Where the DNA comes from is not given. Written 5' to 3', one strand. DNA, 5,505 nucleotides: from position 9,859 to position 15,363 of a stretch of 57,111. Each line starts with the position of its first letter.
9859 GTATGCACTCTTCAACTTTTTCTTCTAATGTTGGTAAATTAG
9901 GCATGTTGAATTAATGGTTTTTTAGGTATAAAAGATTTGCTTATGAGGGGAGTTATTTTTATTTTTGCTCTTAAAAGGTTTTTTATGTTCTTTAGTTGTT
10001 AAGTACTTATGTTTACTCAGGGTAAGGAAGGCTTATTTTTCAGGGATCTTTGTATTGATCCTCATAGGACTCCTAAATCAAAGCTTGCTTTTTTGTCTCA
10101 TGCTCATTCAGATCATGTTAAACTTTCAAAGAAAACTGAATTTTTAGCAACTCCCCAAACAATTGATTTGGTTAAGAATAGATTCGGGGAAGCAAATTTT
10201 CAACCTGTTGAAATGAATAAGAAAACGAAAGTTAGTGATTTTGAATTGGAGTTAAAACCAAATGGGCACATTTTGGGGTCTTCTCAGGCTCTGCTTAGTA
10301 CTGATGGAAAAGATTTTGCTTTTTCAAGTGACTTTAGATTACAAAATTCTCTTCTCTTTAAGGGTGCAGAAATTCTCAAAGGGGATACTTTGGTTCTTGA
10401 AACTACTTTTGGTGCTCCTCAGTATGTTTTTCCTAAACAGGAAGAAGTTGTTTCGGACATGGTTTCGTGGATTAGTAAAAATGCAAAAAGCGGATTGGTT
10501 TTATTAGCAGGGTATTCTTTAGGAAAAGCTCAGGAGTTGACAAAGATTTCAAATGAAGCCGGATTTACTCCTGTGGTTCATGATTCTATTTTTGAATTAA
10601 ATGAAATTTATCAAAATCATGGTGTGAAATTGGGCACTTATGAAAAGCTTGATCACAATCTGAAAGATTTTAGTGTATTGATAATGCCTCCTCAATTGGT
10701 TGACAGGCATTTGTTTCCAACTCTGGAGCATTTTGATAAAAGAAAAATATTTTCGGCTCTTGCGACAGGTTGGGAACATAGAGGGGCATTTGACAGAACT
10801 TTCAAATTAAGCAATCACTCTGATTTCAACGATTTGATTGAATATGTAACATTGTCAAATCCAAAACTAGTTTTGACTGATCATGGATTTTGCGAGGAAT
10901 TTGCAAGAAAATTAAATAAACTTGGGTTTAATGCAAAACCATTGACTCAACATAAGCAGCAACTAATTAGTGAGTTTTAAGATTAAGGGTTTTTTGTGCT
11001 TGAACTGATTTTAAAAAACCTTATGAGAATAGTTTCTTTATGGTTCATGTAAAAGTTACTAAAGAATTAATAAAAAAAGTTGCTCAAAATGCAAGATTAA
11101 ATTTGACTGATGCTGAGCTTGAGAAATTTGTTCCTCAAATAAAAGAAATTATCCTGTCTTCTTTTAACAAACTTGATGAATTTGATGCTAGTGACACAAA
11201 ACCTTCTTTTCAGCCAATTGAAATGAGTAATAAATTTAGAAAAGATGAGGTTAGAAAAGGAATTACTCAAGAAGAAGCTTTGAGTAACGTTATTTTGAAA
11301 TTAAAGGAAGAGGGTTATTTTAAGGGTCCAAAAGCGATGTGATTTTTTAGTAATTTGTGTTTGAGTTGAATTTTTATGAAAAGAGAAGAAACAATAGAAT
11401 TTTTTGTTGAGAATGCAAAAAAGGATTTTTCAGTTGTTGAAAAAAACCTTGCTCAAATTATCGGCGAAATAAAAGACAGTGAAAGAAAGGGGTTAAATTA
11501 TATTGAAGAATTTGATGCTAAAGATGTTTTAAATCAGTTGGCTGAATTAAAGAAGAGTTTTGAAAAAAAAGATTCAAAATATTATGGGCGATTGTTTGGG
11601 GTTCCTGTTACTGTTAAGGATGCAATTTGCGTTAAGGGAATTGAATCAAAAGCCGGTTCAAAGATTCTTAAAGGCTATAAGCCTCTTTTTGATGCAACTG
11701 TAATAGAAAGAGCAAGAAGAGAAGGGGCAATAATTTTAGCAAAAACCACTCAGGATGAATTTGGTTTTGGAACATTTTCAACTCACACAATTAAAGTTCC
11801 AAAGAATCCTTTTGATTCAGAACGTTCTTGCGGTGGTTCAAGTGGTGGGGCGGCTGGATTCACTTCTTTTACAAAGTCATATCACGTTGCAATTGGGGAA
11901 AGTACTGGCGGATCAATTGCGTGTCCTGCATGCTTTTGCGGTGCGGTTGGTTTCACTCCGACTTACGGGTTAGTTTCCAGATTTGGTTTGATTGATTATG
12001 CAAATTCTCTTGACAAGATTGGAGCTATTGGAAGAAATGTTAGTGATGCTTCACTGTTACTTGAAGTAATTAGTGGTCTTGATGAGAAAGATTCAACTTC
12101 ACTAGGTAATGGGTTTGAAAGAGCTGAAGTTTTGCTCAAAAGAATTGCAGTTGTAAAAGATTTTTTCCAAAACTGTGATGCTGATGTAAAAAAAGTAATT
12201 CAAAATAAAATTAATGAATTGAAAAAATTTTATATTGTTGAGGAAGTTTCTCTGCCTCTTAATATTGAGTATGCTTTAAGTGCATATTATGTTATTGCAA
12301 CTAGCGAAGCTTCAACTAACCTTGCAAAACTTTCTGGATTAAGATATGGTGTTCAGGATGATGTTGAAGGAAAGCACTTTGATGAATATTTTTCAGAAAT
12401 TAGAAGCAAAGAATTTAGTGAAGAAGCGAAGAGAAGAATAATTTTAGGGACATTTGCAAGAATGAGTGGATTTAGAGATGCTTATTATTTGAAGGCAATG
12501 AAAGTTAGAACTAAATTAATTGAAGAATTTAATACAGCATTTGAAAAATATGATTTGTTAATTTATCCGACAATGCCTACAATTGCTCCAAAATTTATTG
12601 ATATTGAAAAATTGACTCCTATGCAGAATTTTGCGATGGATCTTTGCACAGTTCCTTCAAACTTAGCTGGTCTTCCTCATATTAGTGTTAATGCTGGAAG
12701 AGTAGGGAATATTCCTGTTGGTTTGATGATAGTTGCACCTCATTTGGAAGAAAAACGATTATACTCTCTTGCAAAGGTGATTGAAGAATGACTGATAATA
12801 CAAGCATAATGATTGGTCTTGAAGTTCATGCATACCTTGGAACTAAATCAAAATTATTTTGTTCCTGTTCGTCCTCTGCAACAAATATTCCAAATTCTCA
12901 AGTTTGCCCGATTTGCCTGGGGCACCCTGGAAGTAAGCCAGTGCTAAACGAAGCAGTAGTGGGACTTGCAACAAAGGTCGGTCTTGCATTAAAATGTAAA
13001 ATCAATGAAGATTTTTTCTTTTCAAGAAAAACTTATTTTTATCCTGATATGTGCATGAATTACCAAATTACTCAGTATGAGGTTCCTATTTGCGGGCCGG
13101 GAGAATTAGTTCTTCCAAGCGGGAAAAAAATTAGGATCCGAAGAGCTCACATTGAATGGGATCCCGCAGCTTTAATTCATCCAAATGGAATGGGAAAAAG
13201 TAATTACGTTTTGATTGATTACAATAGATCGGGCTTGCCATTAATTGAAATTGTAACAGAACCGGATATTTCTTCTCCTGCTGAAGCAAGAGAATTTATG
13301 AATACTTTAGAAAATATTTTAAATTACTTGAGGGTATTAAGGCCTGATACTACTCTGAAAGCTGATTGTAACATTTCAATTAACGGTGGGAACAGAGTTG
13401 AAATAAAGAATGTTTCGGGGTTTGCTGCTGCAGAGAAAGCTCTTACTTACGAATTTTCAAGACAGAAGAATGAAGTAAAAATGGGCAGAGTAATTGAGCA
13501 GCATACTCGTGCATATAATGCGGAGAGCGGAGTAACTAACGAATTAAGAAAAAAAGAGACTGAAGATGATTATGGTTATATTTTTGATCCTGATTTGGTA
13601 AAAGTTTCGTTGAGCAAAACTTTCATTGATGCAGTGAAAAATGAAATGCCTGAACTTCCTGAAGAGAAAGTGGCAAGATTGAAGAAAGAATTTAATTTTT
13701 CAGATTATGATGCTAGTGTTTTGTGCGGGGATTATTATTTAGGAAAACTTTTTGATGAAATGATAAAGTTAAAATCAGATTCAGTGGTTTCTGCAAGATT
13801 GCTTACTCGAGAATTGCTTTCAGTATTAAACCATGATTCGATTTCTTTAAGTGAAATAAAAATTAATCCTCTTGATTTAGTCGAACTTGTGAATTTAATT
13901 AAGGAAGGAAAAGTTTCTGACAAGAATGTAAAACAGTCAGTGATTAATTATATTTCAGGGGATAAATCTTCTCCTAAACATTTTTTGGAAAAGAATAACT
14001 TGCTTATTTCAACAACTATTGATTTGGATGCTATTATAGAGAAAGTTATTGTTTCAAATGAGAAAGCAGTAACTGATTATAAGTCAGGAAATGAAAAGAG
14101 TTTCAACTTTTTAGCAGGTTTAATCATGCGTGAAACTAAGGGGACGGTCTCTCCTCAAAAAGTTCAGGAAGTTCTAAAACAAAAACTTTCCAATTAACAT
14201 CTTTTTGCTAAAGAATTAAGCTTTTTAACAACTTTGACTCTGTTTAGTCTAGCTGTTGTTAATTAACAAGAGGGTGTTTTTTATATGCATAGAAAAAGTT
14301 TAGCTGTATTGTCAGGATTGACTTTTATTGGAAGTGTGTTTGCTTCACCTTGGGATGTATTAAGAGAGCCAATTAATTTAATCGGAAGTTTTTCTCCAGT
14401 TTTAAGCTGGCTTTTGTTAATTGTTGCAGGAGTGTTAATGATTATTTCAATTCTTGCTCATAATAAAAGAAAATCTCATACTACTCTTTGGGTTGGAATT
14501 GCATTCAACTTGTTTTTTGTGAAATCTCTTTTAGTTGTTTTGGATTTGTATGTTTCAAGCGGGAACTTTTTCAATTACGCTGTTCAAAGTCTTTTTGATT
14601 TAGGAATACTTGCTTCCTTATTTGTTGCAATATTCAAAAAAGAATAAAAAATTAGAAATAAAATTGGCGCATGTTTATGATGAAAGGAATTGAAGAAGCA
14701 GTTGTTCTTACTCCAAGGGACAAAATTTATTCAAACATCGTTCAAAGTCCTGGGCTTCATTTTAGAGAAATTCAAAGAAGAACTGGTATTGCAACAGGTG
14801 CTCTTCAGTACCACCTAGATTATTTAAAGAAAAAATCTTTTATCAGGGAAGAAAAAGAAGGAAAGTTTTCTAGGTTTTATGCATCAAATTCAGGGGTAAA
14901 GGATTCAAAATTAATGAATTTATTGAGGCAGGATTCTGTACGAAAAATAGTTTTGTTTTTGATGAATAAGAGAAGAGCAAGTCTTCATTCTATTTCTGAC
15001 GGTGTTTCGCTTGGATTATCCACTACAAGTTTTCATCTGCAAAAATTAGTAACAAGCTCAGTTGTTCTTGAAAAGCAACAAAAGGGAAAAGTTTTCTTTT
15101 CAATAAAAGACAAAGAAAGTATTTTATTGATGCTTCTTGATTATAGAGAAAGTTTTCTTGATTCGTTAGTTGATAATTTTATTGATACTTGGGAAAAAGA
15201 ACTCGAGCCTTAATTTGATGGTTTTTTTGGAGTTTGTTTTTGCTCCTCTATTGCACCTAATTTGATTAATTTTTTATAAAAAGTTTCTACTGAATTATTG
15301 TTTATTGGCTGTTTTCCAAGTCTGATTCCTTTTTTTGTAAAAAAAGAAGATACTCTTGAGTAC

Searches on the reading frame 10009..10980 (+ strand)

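Call 56: search_protein_families(library=pfam, proteins=[window:10009-10980:+], max_evalue=0.001)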
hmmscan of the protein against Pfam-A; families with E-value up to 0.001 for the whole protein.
window:10009-10980:+ (323 aa): 1 family
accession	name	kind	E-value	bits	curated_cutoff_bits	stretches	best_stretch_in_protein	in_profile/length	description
PF07521.17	RMMBL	-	0.00082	19.8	21.6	0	264-309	10-60/63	Zn-dependent metallo-hydrolase RNA specificity domain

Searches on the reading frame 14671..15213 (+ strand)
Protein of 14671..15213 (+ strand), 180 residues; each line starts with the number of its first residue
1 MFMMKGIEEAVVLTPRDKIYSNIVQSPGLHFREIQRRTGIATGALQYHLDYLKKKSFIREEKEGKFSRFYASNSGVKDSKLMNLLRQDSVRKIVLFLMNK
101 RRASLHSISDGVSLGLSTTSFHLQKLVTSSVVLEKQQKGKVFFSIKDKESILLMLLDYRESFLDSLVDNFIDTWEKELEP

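Call 56: search_protein_families(library=pfam, proteins=[window:14671-15213:+], max_evalue=0.001)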
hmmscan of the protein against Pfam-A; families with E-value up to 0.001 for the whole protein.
window:14671-15213:+ (180 aa): 6 families
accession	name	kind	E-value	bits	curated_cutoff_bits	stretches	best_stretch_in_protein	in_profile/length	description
PF24266.1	HTH_HVO_0163_N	-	2.5e-16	59.9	31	1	16-72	4-60/70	HVO_0163, N-terminal HTH domain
PF13412.12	HTH_24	-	1.4e-08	34.6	21.9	0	18-59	7-48/48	Winged helix-turn-helix DNA-binding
PF01022.26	HTH_5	-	1.5e-05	25.2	22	0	88-127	1-40/47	Bacterial regulatory protein, arsR family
PF13601.12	HTH_34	-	3e-05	24.5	27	0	23-63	9-49/80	Winged helix DNA-binding domain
PF24038.1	DUF7347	-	0.00038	21.1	27.6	0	27-64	26-63/77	Domain of unknown function (DUF7347)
PF12802.13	MarR_2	-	0.00064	20.3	27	0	23-62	14-54/61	MarR family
